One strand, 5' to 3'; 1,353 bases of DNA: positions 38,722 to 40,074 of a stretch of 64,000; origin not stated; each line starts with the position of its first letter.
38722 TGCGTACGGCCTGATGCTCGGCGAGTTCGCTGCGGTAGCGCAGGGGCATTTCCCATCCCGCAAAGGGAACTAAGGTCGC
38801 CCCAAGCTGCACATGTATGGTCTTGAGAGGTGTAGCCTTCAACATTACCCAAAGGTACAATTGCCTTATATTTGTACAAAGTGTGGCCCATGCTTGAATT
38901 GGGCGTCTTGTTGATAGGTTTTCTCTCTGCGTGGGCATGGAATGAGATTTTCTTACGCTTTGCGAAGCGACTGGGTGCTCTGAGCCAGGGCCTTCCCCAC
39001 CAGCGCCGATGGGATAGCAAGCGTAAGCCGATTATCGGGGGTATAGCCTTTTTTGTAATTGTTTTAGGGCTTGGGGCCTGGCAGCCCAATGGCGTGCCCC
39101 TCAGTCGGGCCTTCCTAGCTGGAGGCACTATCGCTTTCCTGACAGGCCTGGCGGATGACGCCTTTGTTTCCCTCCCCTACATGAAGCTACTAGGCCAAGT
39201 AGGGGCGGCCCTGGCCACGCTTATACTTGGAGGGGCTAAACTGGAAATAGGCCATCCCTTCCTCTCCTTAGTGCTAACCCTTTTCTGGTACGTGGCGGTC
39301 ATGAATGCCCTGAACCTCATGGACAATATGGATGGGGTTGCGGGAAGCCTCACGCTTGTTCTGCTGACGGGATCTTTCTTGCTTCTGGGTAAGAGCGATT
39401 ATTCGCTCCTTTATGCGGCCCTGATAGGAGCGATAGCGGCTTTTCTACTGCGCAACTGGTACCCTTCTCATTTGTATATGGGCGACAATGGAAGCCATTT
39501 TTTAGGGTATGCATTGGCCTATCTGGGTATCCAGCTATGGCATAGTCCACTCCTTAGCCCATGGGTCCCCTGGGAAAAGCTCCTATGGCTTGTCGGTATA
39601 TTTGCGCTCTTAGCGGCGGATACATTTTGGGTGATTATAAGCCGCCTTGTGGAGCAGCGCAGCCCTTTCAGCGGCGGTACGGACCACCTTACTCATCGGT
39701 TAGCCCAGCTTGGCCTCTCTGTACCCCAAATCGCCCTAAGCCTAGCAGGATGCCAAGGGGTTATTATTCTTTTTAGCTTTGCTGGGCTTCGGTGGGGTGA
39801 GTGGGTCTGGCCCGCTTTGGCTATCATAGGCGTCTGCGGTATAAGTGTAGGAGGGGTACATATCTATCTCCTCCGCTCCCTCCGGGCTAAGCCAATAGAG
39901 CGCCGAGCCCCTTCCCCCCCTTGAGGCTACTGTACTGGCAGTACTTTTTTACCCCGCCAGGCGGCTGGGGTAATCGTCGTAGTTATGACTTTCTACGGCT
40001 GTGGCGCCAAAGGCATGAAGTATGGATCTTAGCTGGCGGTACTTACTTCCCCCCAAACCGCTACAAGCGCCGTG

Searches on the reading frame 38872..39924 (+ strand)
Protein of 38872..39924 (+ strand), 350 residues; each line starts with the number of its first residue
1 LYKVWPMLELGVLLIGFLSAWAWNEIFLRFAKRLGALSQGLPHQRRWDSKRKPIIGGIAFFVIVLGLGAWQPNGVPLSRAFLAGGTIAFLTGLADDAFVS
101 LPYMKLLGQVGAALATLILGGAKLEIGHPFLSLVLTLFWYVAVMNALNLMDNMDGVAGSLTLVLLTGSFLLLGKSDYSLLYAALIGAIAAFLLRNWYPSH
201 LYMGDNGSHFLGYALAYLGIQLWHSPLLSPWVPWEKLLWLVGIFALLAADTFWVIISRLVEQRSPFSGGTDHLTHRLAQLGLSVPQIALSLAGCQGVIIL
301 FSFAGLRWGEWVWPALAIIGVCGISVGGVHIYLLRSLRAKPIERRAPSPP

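Call 18: search_protein_families(library=pfam, proteins=[window:38872-39924:+], max_evalue=0.001)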
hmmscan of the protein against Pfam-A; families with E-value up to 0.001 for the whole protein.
window:38872-39924:+ (350 aa): 1 family
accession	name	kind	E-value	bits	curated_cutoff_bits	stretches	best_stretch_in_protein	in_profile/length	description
PF00953.26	Glycos_transf_4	-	4.8e-26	92.1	27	1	80-221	3-158/160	Glycosyl transferase family 4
